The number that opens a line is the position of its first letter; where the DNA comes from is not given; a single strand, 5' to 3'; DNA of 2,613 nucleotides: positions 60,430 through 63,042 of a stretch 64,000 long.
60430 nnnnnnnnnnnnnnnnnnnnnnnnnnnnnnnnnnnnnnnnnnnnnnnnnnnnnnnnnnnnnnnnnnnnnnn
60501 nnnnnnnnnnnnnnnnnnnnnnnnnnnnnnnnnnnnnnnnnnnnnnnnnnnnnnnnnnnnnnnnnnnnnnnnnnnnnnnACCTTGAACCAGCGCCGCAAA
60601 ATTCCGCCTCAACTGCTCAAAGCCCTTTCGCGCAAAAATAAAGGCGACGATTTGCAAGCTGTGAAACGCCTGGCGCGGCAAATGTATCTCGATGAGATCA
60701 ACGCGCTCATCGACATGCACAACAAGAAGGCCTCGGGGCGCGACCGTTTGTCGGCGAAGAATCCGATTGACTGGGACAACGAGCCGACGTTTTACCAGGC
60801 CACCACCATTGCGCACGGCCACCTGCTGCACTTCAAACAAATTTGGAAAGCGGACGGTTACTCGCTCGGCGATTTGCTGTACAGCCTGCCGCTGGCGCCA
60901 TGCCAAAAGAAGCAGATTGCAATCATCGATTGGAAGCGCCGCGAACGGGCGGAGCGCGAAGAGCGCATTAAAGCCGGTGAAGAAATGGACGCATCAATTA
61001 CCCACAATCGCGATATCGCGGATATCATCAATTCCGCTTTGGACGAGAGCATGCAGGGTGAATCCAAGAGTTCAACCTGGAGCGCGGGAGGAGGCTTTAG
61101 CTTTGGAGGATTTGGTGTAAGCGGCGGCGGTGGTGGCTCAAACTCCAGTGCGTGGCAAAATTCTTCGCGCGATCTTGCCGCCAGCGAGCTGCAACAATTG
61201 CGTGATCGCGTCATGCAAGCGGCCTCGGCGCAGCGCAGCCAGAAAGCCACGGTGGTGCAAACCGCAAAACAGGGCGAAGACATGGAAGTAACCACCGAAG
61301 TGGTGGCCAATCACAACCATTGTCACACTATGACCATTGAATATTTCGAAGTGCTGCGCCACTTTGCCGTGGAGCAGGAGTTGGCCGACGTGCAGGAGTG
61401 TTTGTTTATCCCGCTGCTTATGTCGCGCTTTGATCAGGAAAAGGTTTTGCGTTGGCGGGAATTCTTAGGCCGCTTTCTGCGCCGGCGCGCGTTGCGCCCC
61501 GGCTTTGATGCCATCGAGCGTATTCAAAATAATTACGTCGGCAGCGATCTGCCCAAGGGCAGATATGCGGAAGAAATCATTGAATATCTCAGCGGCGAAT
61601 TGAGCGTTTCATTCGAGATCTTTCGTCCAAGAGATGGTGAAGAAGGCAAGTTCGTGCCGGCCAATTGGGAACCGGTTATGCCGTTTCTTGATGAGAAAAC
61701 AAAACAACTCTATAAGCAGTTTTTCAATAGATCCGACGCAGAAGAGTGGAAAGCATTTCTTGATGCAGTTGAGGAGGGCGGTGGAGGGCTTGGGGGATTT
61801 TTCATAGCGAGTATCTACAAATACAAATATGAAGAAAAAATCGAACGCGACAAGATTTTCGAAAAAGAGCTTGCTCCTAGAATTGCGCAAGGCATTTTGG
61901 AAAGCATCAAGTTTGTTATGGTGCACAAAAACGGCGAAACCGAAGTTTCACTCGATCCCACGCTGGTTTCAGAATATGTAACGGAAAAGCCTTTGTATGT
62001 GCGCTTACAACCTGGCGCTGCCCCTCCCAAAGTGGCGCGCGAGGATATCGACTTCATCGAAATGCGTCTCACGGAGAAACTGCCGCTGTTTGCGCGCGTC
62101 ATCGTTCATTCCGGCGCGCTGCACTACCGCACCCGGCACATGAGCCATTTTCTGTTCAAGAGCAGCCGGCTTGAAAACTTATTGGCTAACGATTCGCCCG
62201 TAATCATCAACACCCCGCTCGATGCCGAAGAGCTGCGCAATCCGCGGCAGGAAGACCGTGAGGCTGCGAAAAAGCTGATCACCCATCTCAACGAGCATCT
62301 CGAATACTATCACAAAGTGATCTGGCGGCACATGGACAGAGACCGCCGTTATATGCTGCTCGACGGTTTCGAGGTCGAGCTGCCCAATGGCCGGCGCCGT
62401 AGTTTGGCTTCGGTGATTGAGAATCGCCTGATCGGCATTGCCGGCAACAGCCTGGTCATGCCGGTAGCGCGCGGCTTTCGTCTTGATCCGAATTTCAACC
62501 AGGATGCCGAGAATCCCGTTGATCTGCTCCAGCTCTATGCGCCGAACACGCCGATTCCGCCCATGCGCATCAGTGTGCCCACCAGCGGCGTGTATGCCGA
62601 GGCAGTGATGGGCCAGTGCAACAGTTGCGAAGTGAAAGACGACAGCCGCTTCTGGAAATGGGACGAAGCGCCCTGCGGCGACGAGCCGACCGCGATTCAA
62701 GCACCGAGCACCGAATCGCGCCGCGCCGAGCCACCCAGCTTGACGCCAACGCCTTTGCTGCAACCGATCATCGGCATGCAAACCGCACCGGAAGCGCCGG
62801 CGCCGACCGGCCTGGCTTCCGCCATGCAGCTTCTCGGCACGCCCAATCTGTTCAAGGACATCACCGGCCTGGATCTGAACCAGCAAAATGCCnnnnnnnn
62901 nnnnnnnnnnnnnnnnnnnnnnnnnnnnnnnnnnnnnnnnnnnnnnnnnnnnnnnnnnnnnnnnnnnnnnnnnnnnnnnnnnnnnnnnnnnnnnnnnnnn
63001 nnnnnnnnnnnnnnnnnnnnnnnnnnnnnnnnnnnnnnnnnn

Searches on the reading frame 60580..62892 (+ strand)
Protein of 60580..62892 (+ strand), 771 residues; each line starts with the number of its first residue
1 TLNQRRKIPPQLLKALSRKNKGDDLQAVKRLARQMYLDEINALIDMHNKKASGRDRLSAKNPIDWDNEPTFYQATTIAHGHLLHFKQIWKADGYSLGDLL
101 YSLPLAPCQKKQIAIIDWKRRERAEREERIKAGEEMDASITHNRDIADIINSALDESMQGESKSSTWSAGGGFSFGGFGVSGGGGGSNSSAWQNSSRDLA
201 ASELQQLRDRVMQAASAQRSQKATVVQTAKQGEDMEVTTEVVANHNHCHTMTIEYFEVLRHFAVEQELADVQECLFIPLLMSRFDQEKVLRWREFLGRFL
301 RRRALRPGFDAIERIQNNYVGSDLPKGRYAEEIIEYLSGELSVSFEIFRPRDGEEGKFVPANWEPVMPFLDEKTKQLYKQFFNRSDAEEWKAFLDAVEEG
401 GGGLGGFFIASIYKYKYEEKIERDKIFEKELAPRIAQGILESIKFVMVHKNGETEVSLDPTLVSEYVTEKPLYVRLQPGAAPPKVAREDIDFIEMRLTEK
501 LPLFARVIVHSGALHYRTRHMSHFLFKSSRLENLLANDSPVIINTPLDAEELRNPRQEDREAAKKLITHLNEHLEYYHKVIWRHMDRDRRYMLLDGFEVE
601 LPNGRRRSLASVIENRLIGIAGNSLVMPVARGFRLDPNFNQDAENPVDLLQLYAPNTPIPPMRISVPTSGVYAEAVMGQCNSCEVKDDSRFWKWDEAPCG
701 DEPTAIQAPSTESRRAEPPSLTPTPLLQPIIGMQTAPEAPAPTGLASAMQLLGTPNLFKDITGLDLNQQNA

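Call 28: search_protein_families(library=phrogs, proteins=[window:60580-62892:+], max_evalue=0.1)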
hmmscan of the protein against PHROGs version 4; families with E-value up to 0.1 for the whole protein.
window:60580-62892:+ (771 aa): 0 families

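Call 30: search_protein_representatives(protein=window:60580-62892:+)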
Query: 771 residues. Proteins with E-value up to 0.001 (for the whole library): 3648; up to 1e-10: 2612; up to 1e-30: 1605. The best 150 are listed.
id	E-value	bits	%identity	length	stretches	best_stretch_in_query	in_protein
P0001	0.0e+00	1769.0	100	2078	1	1-771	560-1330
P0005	0.0e+00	1102.8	67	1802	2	447-771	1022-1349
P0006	4.2e-255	865.0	57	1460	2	27-370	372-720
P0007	1.6e-253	859.8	56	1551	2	419-771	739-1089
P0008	5.1e-250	848.2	58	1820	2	421-771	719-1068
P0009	6.0e-246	834.8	57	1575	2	419-771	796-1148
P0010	7.2e-244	827.9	56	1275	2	40-366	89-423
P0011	6.2e-243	824.8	58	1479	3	33-383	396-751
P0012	6.5e-243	824.7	55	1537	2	44-382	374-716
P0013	4.1e-241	818.8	54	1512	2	35-381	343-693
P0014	4.3e-241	818.7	55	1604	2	8-364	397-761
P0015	1.0e-240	817.5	55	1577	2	7-367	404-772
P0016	9.0e-238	807.7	56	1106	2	32-358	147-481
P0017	1.9e-236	803.4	57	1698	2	49-381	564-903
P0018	9.9e-236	801.0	58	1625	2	420-771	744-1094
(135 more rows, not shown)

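Call 79: search_dna_similar(query=window:60580-62892:+, collection=phages, mode=protein, max_evalue=0.001, max_rows=15)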
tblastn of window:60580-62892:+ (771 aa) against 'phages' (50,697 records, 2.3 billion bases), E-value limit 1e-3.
Records with a match: 1; places in all: 1; records where one place covers at least 80% of the query: 1.
Best place of each record, by identity: <60% 1.
By first word of the organism name: Bacteriophage 1.
By host as written in the record: - 1.
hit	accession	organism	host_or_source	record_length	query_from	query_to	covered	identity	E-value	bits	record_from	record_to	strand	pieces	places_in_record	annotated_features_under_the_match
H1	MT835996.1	Bacteriophage sp.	human fecal samples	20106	44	771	94%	30.2%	1e-73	267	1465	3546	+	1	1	record has no annotation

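Call 80: search_dna_similar(query=window:60580-62892:+, collection=plasmids, mode=protein, max_evalue=0.001, max_rows=15)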
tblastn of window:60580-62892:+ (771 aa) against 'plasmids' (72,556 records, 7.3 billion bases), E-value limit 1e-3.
Records with a match: 33; places in all: 34; records where one place covers at least 80% of the query: 2.
Best place of each record, by identity: <60% 33.
By first word of the organism name: Streptomyces 18; Ralstonia 3; Haladaptatus 2; Ruegeria 2; Novosphingobium 2; Caballeronia 1; Psychrobacter 1; Polaromonas 1; Embleya 1; Nostoc 1; and 1 more.
By predicted mobility (MOB-suite, as given by PLSDB): non-mobilizable 25; mobilizable 6; conjugative 2.
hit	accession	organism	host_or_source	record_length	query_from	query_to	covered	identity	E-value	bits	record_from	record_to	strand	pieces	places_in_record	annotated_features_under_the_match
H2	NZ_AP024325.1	Caballeronia sp. NK8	-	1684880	54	771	93%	38.9%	2e-113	386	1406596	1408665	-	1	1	none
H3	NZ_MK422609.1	Psychrobacter sp. DAB_AL32B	guano of little auks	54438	54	771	93%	30.5%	2e-75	275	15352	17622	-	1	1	OmpA family protein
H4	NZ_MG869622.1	Polaromonas sp. H8N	Hansbreen Glacier, Spitsbergen, surface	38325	76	764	54%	37.3%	2e-23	225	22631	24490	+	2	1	hypothetical protein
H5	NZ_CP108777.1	Embleya sp. NBC_00896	-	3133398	78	769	53%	31.4%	8e-18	172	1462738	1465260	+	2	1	none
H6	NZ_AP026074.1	Streptomyces nigrescens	-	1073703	82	760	51%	32.3%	1e-20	204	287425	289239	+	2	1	none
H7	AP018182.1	Nostoc carneum NIES-2107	-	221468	85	763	53%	30.8%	3e-19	182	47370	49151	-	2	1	hypothetical protein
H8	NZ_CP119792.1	Haladaptatus sp. QDMS2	cell culture,sediment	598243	58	765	56%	29.1%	6e-17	185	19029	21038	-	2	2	DUF2272 domain-containing protein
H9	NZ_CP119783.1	Haladaptatus sp. YSMS36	cell culture,sediment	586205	58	765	56%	29.1%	2e-17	185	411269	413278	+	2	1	DUF2272 domain-containing protein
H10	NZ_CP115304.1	Bacillus tropicus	Tryonyx sinensis (Chinese soft-shell ...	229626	62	764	56%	28.9%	6e-20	184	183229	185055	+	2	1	hypothetical protein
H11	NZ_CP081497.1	Streptomyces sp. BHT-5-2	whole organism,plant soil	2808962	82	760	51%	31.2%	2e-18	192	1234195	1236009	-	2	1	none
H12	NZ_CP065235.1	Streptomyces clavuligerus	cell culture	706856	78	765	52%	30.6%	5e-20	177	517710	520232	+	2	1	hypothetical protein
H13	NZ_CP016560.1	Streptomyces clavuligerus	-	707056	78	765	52%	30.6%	5e-20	177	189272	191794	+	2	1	hypothetical protein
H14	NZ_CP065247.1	Streptomyces clavuligerus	cell culture,lab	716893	78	765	52%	30.6%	5e-20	177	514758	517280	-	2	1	hypothetical protein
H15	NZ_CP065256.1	Streptomyces clavuligerus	cell culture,lab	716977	78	765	52%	30.6%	5e-20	177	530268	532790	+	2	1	hypothetical protein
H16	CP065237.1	Streptomyces clavuligerus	cell culture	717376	78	765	52%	30.6%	5e-20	177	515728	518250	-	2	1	hypothetical protein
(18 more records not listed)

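Call 81: get_annotated_region(hit=H3, flank=7000)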
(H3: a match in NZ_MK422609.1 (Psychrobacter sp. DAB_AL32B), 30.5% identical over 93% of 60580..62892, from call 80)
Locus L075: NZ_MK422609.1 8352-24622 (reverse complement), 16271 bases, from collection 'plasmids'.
description: Psychrobacter sp. DAB_AL32B plasmid pP32BP2, complete sequence
organism: Psychrobacter sp. DAB_AL32B (NCBI taxid 1028414)
taxonomy: Bacteria; Pseudomonadota; Gammaproteobacteria; Moraxellales; Moraxellaceae; Psychrobacter; Psychrobacter sp. DAB AL32B
host: -; source: guano of little auks; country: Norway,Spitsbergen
typing (MOB-suite, as given by PLSDB): non-mobilizable
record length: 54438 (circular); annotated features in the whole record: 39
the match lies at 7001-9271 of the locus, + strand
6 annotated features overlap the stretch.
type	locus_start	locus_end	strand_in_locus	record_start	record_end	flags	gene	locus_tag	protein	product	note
CDS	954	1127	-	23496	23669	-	-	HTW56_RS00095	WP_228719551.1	helix-turn-helix domain-containing protein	-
CDS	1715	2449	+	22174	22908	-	-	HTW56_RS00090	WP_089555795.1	hypothetical protein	-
CDS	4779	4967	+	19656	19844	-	-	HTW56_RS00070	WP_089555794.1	DUF1643 domain-containing protein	-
CDS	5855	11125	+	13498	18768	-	-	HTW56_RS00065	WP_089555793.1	OmpA family protein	-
CDS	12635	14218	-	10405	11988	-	-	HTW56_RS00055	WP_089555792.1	Fic family protein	-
CDS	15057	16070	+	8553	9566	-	-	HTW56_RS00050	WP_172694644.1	glycosyltransferase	-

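Call 84: find_encoding_contigs(protein=P0005, flank=6000)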
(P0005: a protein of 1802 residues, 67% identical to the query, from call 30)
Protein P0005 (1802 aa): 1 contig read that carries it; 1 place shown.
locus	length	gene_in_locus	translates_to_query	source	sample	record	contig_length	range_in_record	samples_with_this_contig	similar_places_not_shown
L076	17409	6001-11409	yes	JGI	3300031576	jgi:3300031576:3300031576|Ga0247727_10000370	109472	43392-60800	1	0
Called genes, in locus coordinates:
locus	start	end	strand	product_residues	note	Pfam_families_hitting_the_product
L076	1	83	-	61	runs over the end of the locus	-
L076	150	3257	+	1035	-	PF00515:TPR_1 (faint), PF07719:TPR_2 (faint), PF13424:TPR_12, PF17874:TPR_MalT (weak), PF13424:TPR_12, PF17874:TPR_MalT (weak), PF13424:TPR_12, PF12770:CHAT, +6 more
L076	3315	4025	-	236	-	-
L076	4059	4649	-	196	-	PF07638:Sigma70_ECF (weak), PF08281:Sigma70_r4_2, PF04545:Sigma70_r4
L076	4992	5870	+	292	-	PF04454:Linocin_M18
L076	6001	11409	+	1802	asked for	PF01551:Peptidase_M23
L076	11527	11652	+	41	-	-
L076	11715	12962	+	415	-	PF02449:Glyco_hydro_42 (weak)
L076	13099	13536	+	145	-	PF26247:DUF8058 (weak)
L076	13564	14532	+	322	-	PF01040:UbiA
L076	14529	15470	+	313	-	PF00781:DAGK_cat, PF19279:YegS_C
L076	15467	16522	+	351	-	PF00586:AIRS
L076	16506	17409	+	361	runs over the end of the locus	PF11899:DUF3419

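Call 111: search_protein_families(library=pfam, alignment_id=A5, max_evalue=0.001)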
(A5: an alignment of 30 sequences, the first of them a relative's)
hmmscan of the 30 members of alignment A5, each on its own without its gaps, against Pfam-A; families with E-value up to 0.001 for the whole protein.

A. member 1, P0033 (1552 aa): 1 family
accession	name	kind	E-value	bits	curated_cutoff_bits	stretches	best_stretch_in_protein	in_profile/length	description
PF00264.25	Tyrosinase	-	4e-21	76.8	22.6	2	1434-1485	161-213/214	Common central domain of tyrosinase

B. families by the number of members that match (of 30 scanned): 15 families
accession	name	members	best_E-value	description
PF03415.19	Peptidase_C11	1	7.9e-26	Clostripain family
PF18925.5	DUF5675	1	1.4e-22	Family of unknown function (DUF5675)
PF00264.25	Tyrosinase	1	4e-21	Common central domain of tyrosinase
PF13265.11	DUF4056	1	4.2e-15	Protein of unknown function (DUF4056)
PF12836.13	HHH_3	1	1.9e-12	Helix-hairpin-helix motif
PF11860.13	Muramidase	1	1.2e-10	N-acetylmuramidase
PF07335.16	Glyco_hydro_75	1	7.9e-09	Fungal chitosanase of glycosyl hydrolase group 75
PF00633.29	HHH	1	8.5e-07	Helix-hairpin-helix motif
PF14520.12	HHH_5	1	4e-05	Helix-hairpin-helix domain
PF01471.23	PG_binding_1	1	5.2e-05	Putative peptidoglycan binding domain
PF05572.19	Peptidase_M43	1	0.00011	Pregnancy-associated plasma protein-A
PF02368.24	Big_2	1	0.00015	Bacterial Ig-like domain (group 2)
PF14579.12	HHH_6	1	0.00023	Helix-hairpin-helix motif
PF21461.3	HL_N-beta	1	0.00036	Hyaluronate lyase, N-terminal beta-sheet domain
PF13582.12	Reprolysin_3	1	0.00037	Metallo-peptidase family M12B Reprolysin-like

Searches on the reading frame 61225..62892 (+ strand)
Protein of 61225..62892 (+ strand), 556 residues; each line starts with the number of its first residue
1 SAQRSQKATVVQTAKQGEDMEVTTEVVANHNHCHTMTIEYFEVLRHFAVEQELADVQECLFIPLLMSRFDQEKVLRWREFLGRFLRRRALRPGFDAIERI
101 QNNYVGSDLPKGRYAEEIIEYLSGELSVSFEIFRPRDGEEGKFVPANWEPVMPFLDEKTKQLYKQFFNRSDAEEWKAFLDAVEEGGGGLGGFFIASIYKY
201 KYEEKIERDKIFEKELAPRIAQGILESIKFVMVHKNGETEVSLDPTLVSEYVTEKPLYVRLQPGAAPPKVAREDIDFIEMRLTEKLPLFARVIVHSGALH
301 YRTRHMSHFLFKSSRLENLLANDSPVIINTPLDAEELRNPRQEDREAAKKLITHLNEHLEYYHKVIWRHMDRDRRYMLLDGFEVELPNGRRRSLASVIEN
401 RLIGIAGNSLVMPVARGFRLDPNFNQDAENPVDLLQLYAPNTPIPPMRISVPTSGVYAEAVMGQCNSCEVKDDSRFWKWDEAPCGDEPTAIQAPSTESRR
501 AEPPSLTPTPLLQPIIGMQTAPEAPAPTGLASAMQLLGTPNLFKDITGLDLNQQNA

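Call 41: find_homologous_proteins(query=A1, max_evalue=1e-10)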
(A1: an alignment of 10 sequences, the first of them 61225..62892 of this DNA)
Query A1 (10 sequences) (556 aa, profile of the alignment): 83 proteins with E <= 1e-10 among 8000 candidates.
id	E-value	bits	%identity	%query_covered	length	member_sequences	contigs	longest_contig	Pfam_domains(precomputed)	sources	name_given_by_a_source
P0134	2.9e-241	820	51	100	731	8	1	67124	-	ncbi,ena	-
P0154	2.1e-238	810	51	100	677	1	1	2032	-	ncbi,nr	ncbi:MAG TPA: peptidase C39, partial [Methylomirabilota bacterium]|nr:peptidase C39 [Methylomirabilo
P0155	9.4e-227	772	49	98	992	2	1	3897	-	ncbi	-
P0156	1.1e-225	769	49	99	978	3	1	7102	-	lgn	-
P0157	1.1e-220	752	48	96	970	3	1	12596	-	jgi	jgi:hypothetical protein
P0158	2.0e-208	712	49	100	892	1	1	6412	PF12385.15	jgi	jgi:hypothetical protein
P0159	3.0e-205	701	43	100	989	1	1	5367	-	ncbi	-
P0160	6.5e-205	700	46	100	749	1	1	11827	-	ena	-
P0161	1.2e-204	699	44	100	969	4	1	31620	-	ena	-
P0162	1.5e-204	699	44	100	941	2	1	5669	-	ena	-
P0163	5.1e-203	694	47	99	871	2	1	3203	PF12385.15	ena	-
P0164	1.5e-202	692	48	100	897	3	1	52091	PF12385.15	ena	-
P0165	2.7e-200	685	48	99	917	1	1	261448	-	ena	-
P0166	4.5e-199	681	46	100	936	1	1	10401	PF12385.15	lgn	-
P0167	4.8e-195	667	53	93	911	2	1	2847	-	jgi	jgi:hypothetical protein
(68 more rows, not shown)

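Call 44: find_related_loci(query=A1, collection=genome_contigs, flank=8000)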
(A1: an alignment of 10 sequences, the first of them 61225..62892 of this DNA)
Query A1 (556 aa) in genome_contigs; peptide patterns used: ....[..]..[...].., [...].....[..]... (x = any residue, [..] = any of these).
441 stretches matched a pattern; 365 encode a relative of the query (tblastn E <= 1e-3); the best 80 are kept; 72 distinct loci.
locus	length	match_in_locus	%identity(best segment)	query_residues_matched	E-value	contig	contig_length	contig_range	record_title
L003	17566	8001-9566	54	1-556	0e+0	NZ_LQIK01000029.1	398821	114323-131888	Mycobacterium sp. GA-0227b GCID_NTM_00004_NODE_4.ctg_1, whole genome shotgun sequence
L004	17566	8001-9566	54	1-556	0e+0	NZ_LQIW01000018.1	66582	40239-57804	Mycobacterium sp. IS-1590 GCID_NTM_00016_NODE_25.ctg_1, whole genome shotgun sequence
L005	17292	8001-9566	54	1-556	0e+0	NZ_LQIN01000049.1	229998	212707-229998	Mycobacterium sp. IS-3022 GCID_NTM_00007_NODE_7.ctg_1, whole genome shotgun sequence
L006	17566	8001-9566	51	1-556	0e+0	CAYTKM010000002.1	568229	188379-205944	MAG TPA_asm: uncultured Gammaproteobacteria bacterium isolate SRP063590_co1_126 genome assembly, contig: NODE_3_length_5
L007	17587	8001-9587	51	1-555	0e+0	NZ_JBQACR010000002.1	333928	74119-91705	Pelomicrobium sp. G1 NODE_2_length_333928_cov_317.295290, whole genome shotgun sequence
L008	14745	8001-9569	54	1-556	0e+0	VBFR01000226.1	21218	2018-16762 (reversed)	MAG: Chloroflexi bacterium isolate CF_57 14_0929_12_20cm_scaffold_1424, whole genome shotgun sequence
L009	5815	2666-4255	50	1-556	0e+0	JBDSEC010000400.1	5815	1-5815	MAG: Pyrinomonadaceae bacterium isolate cluster1_bin.196 k127_11453811, whole genome shotgun sequence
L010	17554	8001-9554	49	1-554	1e-179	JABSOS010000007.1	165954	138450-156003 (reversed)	MAG: Candidatus Caenarcanales bacterium isolate DT_14 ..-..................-1_scaffold_7, whole genome shotgun sequence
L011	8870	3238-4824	50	1-556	2e-177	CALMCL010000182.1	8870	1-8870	MAG TPA_asm: uncultured Burkholderiaceae bacterium isolate SRR5676426_bin.81_CONCOCT_v1.1_MAG genome assembly, contig: E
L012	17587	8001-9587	51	1-556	3e-173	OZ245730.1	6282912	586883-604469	MAG: Calditrichia bacterium isolate b0d004ed-fac9-4c7c-be48-ce0904fd85ed genome assembly, chromosome: 1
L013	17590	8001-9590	49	1-556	1e-172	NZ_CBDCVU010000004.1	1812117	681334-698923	MAG: Nitrosopumilus sp. isolate d0d8156c-2fb4-46ba-bb7a-8f569bbeb246 contig_4, whole genome shotgun sequence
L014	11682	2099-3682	50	1-556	3e-172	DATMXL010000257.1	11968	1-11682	MAG TPA_asm: Bellilinea sp. isolate SMAG_U13119 k141_122874, whole genome shotgun sequence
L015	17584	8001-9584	49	1-556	3e-172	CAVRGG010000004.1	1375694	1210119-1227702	MAG: uncultured Acidimicrobiaceae bacterium isolate MFD05442.bin.1.296 genome assembly, contig: contig_3356, whole genom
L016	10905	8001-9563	51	9-556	2e-171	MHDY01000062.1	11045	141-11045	MAG: Nitrospirae bacterium GWC2_56_14 gwc2_scaffold_16827, whole genome shotgun sequence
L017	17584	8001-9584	48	1-556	2e-172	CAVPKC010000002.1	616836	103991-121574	MAG: uncultured Thermoleophilia bacterium isolate MFD10007.bin.2.199 genome assembly, contig: contig_11209, whole genome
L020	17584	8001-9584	49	1-556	1e-168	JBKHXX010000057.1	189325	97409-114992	MAG: Acidimicrobiia bacterium isolate N_bin.3.orig k127_462883, whole genome shotgun sequence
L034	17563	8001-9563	48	1-556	9e-160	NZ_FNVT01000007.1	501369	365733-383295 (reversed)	Nonomuraea solani strain CGMCC 4.7037, whole genome shotgun sequence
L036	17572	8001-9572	49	1-556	4e-158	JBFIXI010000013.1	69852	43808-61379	MAG: Acidimicrobiia bacterium isolate Mix_sand14.2021.12.D.36 k141_844604_length_69852_cov_14.4793, whole genome shotgun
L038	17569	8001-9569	47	1-556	8e-158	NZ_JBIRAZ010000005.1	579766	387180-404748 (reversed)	Actinomadura sp. 6N118 contig_5, whole genome shotgun sequence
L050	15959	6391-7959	47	1-556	1e-154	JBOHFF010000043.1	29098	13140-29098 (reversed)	MAG: Pseudonocardiaceae bacterium isolate TC-B3_metabat2.bin.45 k127_268557, whole genome shotgun sequence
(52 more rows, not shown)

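Call 50: search_protein_families(library=pfam, max_evalue=0.01, proteins=[L003:5196-6272:+, L004:4968-5771:+, L006:4488-5471:+, L012:5043-5978:+, L015:5231-6055:+, L020:5356-6162:+, L034:5388-6173:+, L036:5120-6013:+, L038:4875-5867:+, L050:3386-4363:+])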
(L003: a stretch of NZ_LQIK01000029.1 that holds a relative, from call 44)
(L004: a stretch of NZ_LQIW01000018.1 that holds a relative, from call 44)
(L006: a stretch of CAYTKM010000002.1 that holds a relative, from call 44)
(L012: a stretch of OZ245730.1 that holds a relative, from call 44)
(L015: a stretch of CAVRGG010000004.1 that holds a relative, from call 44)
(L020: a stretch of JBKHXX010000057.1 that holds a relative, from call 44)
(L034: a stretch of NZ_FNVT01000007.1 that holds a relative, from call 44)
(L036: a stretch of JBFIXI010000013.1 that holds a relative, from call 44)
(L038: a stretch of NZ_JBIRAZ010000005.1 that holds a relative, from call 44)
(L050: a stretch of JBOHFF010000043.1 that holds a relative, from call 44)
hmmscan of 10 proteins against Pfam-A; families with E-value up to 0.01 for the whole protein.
L003:5196-6272:+ (358 aa): 8 families
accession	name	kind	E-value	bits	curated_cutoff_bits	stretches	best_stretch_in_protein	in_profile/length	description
PF00891.24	Methyltransf_2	-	2e-30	106.2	22.3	1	124-335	4-210/210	O-methyltransferase domain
PF08100.18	Dimerisation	-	7e-11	42.2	25.6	1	15-98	3-91/93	O-methyltransferase dimerisation domain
PF13649.12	Methyltransf_25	-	1e-08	36.2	27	1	188-282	2-96/97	Methyltransferase domain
PF05175.20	MTS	-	5.9e-07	29.7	23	1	172-288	20-139/170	Methyltransferase small domain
PF08242.18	Methyltransf_12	-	2.5e-06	28.6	30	1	188-284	1-97/98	Methyltransferase domain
PF13489.12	Methyltransf_23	-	5.1e-06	26.8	27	1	175-334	13-159/164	Methyltransferase domain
PF08241.18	Methyltransf_11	-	1.9e-05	25.6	21.2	1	188-286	1-94/95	Methyltransferase domain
PF13847.12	Methyltransf_31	-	0.0019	18.3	27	1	183-333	3-145/145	Methyltransferase domain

L004:4968-5771:+ (267 aa): 5 families
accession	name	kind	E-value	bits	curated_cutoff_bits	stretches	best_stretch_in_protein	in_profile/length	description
PF12697.13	Abhydrolase_6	-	1e-20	75.8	26.3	1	13-252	1-215/217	Alpha/beta hydrolase family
PF00561.26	Abhydrolase_1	-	2.9e-14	53.8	25.8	1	11-200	1-207/245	alpha/beta hydrolase fold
PF12146.15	Hydrolase_4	-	1.2e-06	28.4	27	1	13-107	7-107/239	Serine aminopeptidase, S33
PF06821.19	Ser_hydrolase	-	0.00013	22.4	22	1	72-150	51-125/172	Serine hydrolase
PF00975.26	Thioesterase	-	0.0057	17.3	26.4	0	37-124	28-116/226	Thioesterase domain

L006:4488-5471:+ (327 aa): 0 families

L012:5043-5978:+ (311 aa): 1 family
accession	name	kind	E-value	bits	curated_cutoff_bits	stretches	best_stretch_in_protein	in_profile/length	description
PF03547.23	Mem_trans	-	3.7e-32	111.7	25.7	2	167-306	200-343/343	Membrane transport protein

L015:5231-6055:+ (274 aa): 0 families

L020:5356-6162:+ (268 aa): 0 families

L034:5388-6173:+ (261 aa): 0 families

L036:5120-6013:+ (297 aa): 3 families
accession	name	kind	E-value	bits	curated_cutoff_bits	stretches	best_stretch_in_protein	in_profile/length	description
PF03704.23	BTAD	-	1.6e-23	84.1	22.1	1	105-248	1-145/146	Bacterial transcriptional activator domain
PF00486.34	Trans_reg_C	-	9.9e-05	22.8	26.2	1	22-78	4-59/77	Transcriptional regulatory protein, C terminal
PF13428.12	TPR_14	-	0.00034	21.4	23.5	1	166-208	2-44/44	Tetratricopeptide repeat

L038:4875-5867:+ (330 aa): 4 families
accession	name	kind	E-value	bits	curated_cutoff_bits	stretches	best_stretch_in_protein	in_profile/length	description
PF12697.13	Abhydrolase_6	-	9.2e-23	82.5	26.3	1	80-318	1-216/217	Alpha/beta hydrolase family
PF00561.26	Abhydrolase_1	-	9.7e-17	61.9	25.8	1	79-312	2-244/245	alpha/beta hydrolase fold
PF12146.15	Hydrolase_4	-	5.9e-09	36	27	1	77-309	4-235/239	Serine aminopeptidase, S33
PF08386.16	Abhydrolase_4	-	0.00017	22.1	21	1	246-326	15-93/103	TAP-like protein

L050:3386-4363:+ (325 aa): 1 family
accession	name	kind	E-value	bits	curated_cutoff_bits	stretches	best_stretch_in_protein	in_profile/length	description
PF04909.20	Amidohydro_2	-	1.3e-09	38.7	26.4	1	187-303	110-231/289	Amidohydrolase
